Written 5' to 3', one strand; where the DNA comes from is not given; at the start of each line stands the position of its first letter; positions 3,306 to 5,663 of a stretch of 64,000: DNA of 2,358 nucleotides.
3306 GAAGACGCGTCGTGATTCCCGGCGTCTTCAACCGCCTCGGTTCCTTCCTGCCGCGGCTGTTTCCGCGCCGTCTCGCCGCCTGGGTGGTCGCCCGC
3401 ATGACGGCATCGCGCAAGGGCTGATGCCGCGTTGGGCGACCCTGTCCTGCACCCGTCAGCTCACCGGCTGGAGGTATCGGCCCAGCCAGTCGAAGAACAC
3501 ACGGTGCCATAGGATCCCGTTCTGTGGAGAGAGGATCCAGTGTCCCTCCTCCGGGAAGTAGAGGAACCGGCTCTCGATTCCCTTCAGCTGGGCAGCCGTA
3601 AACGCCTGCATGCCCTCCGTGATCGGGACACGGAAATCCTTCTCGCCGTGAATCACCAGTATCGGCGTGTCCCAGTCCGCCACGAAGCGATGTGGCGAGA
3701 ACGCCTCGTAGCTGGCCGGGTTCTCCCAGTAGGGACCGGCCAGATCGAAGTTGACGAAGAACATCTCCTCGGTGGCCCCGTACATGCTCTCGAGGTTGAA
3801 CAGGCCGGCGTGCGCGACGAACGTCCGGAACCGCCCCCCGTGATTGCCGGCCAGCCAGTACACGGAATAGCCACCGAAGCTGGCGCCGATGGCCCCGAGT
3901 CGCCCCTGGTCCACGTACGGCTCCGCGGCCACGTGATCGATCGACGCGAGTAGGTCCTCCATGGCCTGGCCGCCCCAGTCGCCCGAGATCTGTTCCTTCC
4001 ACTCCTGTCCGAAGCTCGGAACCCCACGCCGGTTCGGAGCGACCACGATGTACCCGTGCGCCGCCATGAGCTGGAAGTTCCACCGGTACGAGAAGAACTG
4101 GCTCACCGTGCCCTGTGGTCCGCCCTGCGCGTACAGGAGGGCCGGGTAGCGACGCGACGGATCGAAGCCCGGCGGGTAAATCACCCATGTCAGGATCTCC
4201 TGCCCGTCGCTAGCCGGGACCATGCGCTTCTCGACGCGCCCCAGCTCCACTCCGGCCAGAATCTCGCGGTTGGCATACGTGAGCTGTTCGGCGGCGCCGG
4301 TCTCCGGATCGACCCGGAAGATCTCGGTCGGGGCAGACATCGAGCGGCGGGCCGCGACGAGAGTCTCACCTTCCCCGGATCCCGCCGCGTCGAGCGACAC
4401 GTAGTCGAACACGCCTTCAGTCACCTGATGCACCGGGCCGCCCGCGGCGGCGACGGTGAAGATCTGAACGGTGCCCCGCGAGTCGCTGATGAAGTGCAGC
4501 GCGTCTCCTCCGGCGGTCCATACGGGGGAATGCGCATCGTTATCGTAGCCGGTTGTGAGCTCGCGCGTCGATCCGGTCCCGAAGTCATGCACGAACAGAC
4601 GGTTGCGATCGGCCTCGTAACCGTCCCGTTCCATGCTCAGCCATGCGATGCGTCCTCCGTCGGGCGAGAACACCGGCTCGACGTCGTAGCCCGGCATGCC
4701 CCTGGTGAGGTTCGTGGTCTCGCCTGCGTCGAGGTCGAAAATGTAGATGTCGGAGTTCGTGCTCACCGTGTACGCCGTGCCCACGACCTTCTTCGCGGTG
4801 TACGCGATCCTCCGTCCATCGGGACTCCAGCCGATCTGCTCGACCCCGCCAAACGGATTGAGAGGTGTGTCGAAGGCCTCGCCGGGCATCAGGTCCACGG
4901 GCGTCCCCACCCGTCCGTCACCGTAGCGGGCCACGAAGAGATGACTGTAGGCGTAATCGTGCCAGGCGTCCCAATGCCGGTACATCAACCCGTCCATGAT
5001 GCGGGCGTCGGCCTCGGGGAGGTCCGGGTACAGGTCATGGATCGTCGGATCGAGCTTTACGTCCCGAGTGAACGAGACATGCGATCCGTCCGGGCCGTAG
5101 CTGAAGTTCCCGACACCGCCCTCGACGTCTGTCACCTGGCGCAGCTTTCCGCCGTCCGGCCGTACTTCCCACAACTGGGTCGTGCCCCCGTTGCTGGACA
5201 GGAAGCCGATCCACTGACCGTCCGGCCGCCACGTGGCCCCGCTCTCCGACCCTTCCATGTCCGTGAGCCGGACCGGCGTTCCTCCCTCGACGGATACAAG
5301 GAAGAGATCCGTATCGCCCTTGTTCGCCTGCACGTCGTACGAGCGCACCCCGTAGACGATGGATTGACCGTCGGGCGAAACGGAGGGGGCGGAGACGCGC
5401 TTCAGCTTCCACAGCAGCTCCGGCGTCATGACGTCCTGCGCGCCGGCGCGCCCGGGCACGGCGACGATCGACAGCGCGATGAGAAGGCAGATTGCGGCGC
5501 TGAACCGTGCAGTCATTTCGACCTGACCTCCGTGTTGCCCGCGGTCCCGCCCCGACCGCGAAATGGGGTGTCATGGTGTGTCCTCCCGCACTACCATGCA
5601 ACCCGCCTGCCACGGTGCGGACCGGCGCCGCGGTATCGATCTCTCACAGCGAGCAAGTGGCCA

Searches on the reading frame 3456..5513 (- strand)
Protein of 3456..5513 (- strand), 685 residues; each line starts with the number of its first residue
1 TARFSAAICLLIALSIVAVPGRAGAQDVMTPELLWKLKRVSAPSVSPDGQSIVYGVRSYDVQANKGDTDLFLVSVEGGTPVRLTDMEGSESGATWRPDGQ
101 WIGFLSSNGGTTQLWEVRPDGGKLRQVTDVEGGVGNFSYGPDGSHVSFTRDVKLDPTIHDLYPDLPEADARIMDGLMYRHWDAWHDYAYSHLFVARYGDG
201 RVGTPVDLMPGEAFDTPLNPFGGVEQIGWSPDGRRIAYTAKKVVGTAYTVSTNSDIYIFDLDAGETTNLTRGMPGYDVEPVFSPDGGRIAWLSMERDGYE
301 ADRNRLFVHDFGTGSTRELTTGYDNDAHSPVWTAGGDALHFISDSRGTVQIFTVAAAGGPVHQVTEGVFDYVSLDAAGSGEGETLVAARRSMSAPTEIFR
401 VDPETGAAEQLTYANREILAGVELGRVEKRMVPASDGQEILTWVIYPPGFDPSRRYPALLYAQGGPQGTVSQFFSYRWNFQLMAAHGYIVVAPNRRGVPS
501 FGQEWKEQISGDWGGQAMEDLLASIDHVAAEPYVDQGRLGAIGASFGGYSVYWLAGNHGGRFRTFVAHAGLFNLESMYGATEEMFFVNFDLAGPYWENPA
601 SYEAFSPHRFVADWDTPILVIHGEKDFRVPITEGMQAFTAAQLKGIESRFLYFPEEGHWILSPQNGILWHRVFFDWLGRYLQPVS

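Call 67: search_protein_families(library=pfam, proteins=[window:3456-5513:-])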
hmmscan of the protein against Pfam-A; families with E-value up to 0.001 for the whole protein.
window:3456-5513:- (685 aa): 10 families
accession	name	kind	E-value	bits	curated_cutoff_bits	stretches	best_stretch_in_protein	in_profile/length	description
PF00326.27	Peptidase_S9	-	9.5e-56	189.1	22.6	1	475-682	2-211/213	Prolyl oligopeptidase family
PF07676.18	PD40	-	1.4e-20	73.1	20.9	1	81-115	2-37/38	WD40-like Beta Propeller Repeat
PF00561.26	Abhydrolase_1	-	4e-08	33.7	25.8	0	457-580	1-111/245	alpha/beta hydrolase fold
PF00930.27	DPPIV_N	-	8.5e-08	31.7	22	0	246-320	15-79/354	Dipeptidyl peptidase IV (DPP IV) N-terminal region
PF02129.25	Peptidase_S15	-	1.2e-07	32.1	23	1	436-576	1-134/262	X-Pro dipeptidyl-peptidase (S15 family)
PF25174.1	Beta-prop_THOC3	-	2.6e-07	30.4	305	0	248-368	63-171/272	THOC3 beta-propeller domain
PF01738.24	DLH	-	2.2e-06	27.9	21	1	483-661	37-189/217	Dienelactone hydrolase family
PF20434.5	BD-FAE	-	6.2e-06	26.3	26.8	1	564-634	135-208/215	BD-FAE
PF00756.26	Esterase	-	1.4e-05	25.4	22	1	444-592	11-154/251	Putative esterase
PF12146.15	Hydrolase_4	-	2.9e-05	23.9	27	0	480-577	24-116/239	Serine aminopeptidase, S33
